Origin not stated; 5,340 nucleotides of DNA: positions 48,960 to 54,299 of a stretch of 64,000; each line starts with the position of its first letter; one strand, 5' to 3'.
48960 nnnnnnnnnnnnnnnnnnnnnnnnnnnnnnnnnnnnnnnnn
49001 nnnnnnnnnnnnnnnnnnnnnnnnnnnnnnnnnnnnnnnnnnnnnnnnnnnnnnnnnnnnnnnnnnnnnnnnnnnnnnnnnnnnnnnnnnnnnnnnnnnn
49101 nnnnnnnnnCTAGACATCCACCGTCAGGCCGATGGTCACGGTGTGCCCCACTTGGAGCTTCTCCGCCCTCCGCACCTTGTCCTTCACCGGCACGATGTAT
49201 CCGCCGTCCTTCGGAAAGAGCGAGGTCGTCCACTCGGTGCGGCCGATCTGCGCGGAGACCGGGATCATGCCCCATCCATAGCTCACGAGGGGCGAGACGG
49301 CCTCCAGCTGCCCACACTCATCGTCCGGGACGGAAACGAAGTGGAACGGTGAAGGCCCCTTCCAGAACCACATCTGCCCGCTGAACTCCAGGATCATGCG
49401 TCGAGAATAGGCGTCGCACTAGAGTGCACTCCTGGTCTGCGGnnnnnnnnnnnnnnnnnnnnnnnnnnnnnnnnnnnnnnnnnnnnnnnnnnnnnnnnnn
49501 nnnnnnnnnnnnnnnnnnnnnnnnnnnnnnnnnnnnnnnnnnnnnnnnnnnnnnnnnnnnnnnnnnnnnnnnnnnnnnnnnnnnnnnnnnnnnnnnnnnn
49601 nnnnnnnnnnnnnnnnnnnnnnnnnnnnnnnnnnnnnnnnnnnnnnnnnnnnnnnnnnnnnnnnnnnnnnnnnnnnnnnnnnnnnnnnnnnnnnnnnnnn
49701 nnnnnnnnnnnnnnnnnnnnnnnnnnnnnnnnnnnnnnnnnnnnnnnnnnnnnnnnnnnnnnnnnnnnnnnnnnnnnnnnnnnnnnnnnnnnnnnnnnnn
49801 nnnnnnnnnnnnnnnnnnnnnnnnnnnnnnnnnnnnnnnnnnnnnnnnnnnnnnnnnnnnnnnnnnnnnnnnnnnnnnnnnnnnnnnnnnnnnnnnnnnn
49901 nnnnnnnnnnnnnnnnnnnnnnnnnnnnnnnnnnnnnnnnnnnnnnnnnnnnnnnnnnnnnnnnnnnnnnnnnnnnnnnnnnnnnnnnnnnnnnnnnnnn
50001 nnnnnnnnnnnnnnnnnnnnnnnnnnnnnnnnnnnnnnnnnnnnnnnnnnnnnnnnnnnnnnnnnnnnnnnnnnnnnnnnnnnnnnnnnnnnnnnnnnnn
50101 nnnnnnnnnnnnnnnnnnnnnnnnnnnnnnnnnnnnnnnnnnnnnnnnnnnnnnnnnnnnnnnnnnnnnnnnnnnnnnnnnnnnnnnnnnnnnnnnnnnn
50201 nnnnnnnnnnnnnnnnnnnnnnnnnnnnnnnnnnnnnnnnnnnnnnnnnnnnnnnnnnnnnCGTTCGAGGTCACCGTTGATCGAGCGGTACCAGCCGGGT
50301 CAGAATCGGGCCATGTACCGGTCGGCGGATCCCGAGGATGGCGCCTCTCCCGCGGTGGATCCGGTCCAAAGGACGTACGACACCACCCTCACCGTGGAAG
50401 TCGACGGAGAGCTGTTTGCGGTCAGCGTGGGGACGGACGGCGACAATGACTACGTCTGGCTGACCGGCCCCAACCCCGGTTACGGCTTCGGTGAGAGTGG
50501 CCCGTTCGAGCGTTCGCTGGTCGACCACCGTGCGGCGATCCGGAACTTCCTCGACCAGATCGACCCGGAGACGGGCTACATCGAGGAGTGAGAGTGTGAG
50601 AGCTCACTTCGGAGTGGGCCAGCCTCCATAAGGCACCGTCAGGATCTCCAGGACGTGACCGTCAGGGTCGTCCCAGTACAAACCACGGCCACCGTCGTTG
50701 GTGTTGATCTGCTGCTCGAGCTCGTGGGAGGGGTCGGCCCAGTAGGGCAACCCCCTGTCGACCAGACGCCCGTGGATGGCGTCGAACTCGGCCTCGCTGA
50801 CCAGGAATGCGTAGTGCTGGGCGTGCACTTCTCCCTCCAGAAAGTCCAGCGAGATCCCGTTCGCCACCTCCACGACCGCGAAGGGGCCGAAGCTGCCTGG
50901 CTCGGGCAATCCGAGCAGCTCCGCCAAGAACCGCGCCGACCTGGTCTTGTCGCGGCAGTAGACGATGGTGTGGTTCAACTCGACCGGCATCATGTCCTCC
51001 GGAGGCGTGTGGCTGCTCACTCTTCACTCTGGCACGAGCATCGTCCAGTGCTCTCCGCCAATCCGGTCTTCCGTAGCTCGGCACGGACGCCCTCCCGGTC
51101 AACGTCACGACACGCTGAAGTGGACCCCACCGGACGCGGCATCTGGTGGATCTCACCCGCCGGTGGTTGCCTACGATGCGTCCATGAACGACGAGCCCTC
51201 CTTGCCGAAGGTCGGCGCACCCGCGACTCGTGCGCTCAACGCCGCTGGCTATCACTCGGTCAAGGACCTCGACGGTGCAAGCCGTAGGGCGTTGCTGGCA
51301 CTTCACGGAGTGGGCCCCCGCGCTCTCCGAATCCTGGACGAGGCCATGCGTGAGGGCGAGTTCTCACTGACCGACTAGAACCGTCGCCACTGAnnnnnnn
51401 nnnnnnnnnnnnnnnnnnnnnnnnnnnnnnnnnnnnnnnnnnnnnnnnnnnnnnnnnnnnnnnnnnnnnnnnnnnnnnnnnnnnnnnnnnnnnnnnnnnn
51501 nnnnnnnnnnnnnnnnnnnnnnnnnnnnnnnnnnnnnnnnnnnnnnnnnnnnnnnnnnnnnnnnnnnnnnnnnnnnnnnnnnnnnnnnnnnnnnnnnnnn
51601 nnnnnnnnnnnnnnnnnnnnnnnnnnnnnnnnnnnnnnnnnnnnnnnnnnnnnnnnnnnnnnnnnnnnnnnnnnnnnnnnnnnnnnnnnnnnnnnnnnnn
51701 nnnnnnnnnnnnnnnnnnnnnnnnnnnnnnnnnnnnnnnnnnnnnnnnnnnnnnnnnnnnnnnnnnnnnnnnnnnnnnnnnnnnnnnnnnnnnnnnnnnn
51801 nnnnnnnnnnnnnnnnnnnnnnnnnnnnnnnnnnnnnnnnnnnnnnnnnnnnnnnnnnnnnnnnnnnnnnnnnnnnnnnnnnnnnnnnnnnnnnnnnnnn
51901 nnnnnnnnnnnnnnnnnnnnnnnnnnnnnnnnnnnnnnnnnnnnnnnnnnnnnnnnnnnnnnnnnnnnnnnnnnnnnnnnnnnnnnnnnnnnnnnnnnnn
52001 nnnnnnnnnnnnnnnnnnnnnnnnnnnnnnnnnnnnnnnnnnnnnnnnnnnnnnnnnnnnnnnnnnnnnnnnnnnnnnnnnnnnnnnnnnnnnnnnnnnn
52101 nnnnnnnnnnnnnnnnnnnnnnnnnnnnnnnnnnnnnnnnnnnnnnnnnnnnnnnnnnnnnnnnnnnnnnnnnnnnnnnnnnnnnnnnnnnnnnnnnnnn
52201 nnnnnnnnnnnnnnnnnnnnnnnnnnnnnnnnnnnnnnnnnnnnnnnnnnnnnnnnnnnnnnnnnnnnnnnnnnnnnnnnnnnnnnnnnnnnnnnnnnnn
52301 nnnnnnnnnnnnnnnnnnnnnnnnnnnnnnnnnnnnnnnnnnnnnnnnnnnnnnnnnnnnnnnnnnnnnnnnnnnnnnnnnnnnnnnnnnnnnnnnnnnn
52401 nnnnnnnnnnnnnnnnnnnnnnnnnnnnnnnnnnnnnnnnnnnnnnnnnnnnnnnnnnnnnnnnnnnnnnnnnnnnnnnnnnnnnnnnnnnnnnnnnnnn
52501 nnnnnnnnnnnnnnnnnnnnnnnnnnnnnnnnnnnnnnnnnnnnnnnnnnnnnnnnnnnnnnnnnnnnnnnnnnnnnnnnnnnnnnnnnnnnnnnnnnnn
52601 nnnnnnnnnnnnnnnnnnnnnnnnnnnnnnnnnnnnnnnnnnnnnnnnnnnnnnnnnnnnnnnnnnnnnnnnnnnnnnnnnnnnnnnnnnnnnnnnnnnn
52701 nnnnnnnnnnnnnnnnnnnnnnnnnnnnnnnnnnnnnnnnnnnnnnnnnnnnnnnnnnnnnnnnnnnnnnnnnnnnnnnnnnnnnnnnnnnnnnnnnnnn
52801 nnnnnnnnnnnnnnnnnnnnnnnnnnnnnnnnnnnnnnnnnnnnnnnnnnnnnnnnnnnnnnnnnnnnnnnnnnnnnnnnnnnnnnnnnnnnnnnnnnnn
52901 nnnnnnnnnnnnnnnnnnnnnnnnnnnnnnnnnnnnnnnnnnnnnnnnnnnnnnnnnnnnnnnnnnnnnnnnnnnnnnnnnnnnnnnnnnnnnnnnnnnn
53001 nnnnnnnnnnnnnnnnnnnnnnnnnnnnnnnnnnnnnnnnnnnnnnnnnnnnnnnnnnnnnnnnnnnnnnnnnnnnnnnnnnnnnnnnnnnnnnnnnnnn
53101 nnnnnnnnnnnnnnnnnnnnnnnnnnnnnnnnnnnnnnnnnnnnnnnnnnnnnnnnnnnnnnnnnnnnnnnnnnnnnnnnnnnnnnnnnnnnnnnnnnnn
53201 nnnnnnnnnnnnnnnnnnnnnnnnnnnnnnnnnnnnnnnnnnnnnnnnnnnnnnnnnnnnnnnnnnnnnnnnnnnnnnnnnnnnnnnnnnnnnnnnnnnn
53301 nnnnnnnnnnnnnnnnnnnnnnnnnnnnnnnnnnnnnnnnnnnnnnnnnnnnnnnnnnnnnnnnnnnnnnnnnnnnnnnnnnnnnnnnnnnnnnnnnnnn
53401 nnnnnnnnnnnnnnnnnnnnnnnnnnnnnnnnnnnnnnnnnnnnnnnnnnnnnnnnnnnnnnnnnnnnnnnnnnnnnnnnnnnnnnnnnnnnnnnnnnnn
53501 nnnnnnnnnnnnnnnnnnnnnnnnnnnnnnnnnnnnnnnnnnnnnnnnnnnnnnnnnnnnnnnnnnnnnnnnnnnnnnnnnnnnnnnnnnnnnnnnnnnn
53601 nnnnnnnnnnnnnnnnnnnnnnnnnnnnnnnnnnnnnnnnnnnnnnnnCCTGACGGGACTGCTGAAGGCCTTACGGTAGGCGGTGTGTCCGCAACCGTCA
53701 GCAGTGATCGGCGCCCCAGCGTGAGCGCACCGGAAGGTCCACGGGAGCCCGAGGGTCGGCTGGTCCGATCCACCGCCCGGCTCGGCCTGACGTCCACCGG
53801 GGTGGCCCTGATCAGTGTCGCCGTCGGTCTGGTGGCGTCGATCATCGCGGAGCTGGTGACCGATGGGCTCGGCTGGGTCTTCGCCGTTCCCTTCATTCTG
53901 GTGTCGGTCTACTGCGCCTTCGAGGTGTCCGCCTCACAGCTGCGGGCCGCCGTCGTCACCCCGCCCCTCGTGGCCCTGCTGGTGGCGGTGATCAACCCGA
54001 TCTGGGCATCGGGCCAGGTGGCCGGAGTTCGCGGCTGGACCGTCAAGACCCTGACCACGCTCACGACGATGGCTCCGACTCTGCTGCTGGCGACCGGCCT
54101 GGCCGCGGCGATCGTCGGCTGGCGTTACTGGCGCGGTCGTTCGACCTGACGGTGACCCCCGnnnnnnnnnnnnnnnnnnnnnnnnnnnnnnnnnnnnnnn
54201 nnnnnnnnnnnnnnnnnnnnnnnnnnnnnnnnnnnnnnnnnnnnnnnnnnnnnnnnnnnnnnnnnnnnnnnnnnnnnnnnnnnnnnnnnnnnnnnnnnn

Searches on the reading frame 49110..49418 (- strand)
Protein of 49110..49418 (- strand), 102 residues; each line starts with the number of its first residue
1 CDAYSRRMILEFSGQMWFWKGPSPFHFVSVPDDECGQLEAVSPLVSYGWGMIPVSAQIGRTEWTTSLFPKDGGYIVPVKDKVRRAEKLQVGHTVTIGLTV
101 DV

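Call 22: search_protein_families(library=pfam, proteins=[window:49110-49418:-], max_evalue=0.001)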
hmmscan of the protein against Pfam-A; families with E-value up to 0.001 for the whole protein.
window:49110-49418:- (102 aa): 1 family
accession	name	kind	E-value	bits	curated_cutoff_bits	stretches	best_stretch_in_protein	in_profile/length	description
PF08922.17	DUF1905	-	9.3e-26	90.2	24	1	12-97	1-80/81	Domain of unknown function (DUF1905)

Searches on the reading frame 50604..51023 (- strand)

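Call 23: search_protein_families(library=pfam, proteins=[window:50604-51023:-], max_evalue=0.001)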
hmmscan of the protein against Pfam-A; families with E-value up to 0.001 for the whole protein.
window:50604-51023:- (139 aa): 1 family
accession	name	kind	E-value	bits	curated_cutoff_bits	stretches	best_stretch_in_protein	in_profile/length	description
PF00903.31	Glyoxalase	-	8.2e-05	23.4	20.6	1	16-127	2-121/121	Glyoxalase/Bleomycin resistance protein/Dioxygenase superfamily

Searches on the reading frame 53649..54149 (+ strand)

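Call 23: search_protein_families(library=pfam, proteins=[window:53649-54149:+], max_evalue=0.001)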
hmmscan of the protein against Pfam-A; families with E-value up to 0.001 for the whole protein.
window:53649-54149:+ (166 aa): 1 family
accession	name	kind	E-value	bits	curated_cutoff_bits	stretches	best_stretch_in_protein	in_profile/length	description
PF20177.3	DUF6542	-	2.4e-15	57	27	1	46-164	1-122/123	Domain of unknown function (DUF6542)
